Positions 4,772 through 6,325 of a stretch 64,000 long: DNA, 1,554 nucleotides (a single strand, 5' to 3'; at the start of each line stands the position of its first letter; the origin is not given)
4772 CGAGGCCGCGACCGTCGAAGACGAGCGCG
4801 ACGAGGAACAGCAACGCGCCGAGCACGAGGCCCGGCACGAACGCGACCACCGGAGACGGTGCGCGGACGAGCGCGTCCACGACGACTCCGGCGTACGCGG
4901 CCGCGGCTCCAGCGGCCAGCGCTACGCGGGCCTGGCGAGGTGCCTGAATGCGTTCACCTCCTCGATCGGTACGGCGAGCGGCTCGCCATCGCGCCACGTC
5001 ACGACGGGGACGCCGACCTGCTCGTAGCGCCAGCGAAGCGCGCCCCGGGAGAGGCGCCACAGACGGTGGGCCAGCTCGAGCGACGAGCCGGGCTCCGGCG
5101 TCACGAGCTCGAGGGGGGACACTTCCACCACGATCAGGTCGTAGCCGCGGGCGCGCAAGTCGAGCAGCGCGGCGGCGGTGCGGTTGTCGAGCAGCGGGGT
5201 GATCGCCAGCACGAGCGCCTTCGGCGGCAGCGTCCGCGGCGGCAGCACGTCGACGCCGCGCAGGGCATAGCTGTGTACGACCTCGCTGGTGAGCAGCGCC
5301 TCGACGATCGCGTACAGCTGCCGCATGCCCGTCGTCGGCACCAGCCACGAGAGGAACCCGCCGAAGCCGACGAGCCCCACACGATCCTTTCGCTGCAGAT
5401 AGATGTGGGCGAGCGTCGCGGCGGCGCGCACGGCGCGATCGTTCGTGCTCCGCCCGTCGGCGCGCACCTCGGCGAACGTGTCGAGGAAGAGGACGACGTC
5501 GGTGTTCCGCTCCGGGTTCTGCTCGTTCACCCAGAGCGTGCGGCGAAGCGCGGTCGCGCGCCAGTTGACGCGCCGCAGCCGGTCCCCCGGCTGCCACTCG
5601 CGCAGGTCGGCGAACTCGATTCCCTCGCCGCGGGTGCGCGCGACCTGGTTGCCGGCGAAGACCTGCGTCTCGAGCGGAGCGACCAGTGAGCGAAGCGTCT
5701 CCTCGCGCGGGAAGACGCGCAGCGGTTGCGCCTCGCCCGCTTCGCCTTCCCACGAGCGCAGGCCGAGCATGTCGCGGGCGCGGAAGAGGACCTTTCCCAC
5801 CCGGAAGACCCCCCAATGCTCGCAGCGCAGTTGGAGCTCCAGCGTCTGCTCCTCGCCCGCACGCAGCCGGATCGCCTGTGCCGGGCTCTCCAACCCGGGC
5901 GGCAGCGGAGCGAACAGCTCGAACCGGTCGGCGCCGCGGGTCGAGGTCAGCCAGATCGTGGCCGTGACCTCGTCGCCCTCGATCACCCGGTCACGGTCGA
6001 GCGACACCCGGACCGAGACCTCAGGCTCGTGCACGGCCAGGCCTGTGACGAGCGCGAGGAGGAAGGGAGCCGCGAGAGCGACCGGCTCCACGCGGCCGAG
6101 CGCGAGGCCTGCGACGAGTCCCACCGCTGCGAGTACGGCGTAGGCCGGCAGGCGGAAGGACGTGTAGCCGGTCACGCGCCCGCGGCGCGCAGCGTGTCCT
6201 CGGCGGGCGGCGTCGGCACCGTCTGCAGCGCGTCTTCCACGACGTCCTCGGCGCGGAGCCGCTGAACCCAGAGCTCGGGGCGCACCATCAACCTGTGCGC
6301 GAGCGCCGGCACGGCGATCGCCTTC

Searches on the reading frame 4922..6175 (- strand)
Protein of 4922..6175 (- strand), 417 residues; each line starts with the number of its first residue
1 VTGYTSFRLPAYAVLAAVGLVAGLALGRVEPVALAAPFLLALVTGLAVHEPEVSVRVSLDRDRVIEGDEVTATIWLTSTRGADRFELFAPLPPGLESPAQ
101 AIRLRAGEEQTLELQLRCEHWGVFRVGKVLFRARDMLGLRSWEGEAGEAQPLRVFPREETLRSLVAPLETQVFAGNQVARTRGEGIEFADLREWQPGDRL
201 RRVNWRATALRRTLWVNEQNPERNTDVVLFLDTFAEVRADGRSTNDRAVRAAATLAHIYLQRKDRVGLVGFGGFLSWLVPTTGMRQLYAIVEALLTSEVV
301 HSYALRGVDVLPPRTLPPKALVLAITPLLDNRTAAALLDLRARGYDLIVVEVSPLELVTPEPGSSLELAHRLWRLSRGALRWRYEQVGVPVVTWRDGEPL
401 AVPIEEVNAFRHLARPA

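Call 32: find_related_loci(query=window:4922-6175:-, collection=metagenome_contigs, flank=10000)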
Query window:4922-6175:- (417 aa) in metagenome_contigs; peptide patterns used: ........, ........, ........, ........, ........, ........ (x = any residue, [..] = any of these).
396 stretches matched a pattern; 97 encode a relative of the query (tblastn E <= 1e-3); the best 80 are kept; 80 distinct loci.
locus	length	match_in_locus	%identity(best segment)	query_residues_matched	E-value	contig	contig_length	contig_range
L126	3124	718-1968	96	1-417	0e+0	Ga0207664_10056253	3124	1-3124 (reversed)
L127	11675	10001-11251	96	1-417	0e+0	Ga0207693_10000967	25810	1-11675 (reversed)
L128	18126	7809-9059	89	1-417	0e+0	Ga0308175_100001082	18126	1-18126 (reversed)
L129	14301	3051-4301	89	1-417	0e+0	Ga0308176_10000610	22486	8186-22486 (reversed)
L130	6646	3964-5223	86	1-417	0e+0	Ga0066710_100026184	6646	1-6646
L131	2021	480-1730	89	1-417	0e+0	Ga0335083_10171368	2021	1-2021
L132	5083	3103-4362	86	1-417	0e+0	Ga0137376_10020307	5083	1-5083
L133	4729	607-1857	90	1-417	0e+0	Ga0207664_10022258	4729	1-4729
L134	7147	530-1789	86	1-417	0e+0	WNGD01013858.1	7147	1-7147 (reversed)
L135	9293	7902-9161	86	1-417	0e+0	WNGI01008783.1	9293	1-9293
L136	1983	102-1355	84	1-415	0e+0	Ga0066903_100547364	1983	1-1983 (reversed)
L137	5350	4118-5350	85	1-408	0e+0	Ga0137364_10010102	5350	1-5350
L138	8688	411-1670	86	1-417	0e+0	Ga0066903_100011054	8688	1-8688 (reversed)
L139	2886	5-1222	85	15-417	0e+0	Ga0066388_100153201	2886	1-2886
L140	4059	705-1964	86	1-417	0e+0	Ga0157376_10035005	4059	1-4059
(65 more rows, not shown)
